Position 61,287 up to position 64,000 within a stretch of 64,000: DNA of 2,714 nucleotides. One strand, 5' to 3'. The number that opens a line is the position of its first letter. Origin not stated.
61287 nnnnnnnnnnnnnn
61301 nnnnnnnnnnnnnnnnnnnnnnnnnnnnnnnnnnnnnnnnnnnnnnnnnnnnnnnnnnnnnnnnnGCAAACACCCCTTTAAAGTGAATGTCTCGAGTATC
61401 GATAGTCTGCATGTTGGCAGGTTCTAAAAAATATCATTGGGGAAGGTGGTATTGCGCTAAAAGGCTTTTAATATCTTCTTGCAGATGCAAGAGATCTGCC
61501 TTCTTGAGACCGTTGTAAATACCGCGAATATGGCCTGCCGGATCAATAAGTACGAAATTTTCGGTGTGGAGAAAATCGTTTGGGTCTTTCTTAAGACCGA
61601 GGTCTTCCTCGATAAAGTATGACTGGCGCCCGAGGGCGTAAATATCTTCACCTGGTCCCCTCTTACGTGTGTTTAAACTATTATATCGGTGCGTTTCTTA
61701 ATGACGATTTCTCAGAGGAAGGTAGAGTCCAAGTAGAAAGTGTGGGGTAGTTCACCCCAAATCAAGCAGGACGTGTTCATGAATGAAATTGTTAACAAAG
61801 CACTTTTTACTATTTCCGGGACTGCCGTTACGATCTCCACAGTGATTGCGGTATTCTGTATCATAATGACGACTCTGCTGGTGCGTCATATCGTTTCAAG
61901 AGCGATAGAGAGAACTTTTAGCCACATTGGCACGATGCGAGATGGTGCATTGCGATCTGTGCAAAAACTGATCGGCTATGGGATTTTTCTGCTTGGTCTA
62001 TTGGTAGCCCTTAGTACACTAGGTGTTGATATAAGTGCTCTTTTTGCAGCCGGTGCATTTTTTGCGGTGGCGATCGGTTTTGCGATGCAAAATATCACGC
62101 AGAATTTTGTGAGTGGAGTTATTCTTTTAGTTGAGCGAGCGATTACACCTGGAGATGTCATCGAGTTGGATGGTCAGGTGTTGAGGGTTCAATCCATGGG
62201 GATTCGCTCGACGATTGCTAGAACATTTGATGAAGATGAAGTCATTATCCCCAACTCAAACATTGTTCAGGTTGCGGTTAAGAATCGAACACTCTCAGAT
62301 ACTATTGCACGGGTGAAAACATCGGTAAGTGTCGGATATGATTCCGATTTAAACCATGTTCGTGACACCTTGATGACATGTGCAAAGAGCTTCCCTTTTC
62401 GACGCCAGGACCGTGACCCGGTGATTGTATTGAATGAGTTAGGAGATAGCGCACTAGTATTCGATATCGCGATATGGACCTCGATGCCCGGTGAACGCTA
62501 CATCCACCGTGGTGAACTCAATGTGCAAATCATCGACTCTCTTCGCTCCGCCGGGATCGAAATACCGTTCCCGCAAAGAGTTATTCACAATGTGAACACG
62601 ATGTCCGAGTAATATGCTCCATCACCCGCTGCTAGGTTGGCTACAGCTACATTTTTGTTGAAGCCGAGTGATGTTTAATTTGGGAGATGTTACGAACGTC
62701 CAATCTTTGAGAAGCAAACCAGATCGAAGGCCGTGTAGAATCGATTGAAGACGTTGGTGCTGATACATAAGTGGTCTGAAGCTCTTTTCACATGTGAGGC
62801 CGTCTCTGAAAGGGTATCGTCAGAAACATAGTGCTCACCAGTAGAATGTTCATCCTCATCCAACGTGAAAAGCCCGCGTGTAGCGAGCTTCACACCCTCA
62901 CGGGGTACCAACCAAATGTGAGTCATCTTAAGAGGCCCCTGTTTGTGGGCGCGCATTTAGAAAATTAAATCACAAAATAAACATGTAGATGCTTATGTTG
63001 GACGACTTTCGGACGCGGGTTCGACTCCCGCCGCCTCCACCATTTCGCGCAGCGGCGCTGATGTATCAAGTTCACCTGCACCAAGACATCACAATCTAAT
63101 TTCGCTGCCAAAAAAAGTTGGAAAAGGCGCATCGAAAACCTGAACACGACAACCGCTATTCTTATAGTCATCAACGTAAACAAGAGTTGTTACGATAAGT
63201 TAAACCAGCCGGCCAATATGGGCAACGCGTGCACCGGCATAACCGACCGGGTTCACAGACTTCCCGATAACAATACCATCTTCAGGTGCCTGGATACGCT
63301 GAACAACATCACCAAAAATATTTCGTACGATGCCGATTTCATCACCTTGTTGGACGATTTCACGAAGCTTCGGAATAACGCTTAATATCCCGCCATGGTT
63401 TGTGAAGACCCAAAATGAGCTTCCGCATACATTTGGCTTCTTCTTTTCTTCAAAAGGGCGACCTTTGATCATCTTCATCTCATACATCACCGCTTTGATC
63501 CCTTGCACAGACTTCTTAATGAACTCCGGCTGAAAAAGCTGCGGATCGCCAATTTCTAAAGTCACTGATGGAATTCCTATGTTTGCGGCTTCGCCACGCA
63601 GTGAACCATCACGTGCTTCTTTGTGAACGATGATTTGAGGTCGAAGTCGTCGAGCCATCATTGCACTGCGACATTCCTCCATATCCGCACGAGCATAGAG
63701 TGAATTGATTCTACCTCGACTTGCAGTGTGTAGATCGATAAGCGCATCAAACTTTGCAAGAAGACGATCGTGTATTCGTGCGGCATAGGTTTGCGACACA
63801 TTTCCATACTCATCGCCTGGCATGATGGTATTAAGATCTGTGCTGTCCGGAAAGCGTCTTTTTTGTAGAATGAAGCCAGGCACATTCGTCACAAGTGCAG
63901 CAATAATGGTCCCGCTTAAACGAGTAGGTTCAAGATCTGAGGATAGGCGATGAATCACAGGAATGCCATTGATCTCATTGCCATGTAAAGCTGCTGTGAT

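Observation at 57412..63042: Intact ssrA (tmRNA) followed 4.9 kb downstream by a direct repeat of its 3' end plus an upstream flank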

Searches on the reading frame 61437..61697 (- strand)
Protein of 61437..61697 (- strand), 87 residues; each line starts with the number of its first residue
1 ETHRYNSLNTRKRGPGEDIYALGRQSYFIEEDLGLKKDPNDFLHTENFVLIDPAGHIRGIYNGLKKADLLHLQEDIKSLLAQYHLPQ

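Call 81: search_protein_families(library=pfam, proteins=[window:61437-61697:-], max_evalue=1)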
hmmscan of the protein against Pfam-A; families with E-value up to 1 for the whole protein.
window:61437-61697:- (87 aa): 0 families

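Call 83: search_solved_structures(query=window:61437-61697:-, max_evalue=10, show_alignments=2)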
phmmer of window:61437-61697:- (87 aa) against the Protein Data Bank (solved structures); distinct sequences matched with E-value up to 10: 0.

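Call 100: search_protein_families(library=ncbifam, proteins=[window:61437-61697:-], max_evalue=10)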
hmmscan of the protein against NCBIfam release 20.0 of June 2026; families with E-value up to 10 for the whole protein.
window:61437-61697:- (87 aa): 0 families

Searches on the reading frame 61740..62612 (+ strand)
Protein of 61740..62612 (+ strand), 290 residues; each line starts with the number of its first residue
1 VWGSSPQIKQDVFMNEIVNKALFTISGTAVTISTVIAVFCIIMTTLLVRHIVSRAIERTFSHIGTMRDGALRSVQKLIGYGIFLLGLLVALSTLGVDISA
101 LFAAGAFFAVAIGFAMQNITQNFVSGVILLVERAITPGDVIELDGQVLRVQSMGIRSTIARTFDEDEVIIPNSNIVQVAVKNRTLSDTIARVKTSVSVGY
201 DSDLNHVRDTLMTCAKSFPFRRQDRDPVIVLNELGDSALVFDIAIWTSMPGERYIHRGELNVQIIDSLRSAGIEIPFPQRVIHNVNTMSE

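Call 7: search_protein_families(library=pfam, proteins=[window:61740-62612:+], max_evalue=0.01)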
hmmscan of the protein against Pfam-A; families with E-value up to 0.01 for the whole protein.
window:61740-62612:+ (290 aa): 3 families
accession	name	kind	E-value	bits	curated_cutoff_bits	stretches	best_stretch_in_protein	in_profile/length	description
PF00924.24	MS_channel_2nd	-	9.5e-18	64.5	20.2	1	118-183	1-66/68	Mechanosensitive ion channel, beta-domain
PF21082.3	MS_channel_3rd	-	1.3e-13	51.6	21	1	192-275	1-88/88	Mechanosensitive ion channel MscS, C-terminal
PF21088.3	MS_channel_1st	-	4.5e-07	30.2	23.1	1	77-117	2-42/42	Mechanosensitive ion channel, transmembrane helices 2/3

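Call 14: find_encoding_contigs(protein=window:61779-62612:+, flank=10000, max_places=6)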
Protein window:61779-62612:+ (277 aa): no gene with exactly this product is on record in the collection.

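Call 86: find_encoding_contigs(protein=window:61740-62609:+, flank=10000)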
Protein seq(290 aa) (290 aa): no gene with exactly this product is on record in the collection.

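Call 100: search_protein_families(library=ncbifam, proteins=[window:61779-62612:+], max_evalue=10)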
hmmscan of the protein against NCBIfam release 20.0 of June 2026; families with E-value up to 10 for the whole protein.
window:61779-62612:+ (277 aa): 6 families
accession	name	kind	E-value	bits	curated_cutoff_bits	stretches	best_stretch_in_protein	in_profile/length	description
NF008438.0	PRK11281.1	equivalog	2e-40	138.5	991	1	16-270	833-1087/1113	mechanosensitive channel MscK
NF008180.0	PRK10929.1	equivalog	1.3e-33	116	809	1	18-267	832-1081/1109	miniconductance mechanosensitive channel MscM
NF047602.1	MscsSHelicob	equivalog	4.6e-29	101.7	400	1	31-266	18-253/260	small-conductance mechanosensitive channel MscS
NF007662.0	PRK10334.1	subfamily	5.7e-28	98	321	1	21-270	30-276/286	small-conductance mechanosensitive channel MscS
NF047601.1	MscSThanab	equivalog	1.6e-17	63.9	500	1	22-268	29-273/280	small-conductance mechanosensitive channel MscS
NF008542.0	PRK11465.1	equivalog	4e-08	32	596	1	63-201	515-649/741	mechanosensitive channel protein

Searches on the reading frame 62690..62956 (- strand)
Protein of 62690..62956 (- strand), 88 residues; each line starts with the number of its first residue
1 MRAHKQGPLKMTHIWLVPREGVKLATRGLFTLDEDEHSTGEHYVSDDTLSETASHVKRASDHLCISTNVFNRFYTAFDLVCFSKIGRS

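Call 7: search_protein_families(library=pfam, proteins=[window:62690-62956:-], max_evalue=0.01)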
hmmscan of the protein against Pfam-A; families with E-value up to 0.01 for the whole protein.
window:62690-62956:- (88 aa): 0 families

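Call 29: find_encoding_contigs(protein=window:62690-62956:-, flank=10000)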
Protein window:62690-62956:- (88 aa): no gene with exactly this product is on record in the collection.

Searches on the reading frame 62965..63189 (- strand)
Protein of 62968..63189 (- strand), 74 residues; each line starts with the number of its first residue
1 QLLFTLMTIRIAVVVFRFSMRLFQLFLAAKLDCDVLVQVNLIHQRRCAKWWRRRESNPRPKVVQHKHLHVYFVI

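Call 7: search_protein_families(library=pfam, proteins=[window:62965-63183:-], max_evalue=0.01)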
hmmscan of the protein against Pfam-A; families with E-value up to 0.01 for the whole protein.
window:62965-63183:- (72 aa): 0 families

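Call 81: search_protein_families(library=pfam, proteins=[window:62968-63189:-], max_evalue=1)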
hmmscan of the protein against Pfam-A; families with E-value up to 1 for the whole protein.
window:62968-63189:- (74 aa): 1 family
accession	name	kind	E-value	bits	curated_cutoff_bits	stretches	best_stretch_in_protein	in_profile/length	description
PF08368.17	FAST_2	-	0.063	14.2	26.9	1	20-58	2-39/89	FAST kinase-like protein, subdomain 2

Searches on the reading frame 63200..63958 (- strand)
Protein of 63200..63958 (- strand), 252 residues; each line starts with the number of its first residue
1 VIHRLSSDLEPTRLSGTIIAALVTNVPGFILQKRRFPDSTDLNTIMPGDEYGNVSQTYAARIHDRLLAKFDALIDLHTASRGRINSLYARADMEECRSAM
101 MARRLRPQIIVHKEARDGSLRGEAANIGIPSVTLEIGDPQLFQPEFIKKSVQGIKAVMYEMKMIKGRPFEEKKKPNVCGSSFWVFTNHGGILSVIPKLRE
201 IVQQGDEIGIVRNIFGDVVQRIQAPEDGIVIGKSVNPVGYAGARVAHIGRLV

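Call 7: search_protein_families(library=pfam, proteins=[window:63200-63958:-], max_evalue=0.01)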
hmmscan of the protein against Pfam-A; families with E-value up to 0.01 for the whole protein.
window:63200-63958:- (252 aa): 1 family
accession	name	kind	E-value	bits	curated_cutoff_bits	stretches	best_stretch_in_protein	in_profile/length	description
PF24827.1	AstE_AspA_cat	-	3.2e-23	82.7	25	1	1-158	21-189/192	Succinylglutamate desuccinylase/Aspartoacylase catalytic domain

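Call 100: search_protein_families(library=ncbifam, proteins=[window:63200-63958:-], max_evalue=10)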
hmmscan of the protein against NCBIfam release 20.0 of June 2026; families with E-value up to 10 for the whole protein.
window:63200-63958:- (252 aa): 1 family
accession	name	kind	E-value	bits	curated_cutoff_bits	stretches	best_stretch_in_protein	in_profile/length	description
TIGR02994.1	ectoine_eutE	equivalog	3.9e-10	39.2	402.7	1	3-246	68-322/325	N(2)-acetyl-L-2,4-diaminobutanoate deacetylase DoeB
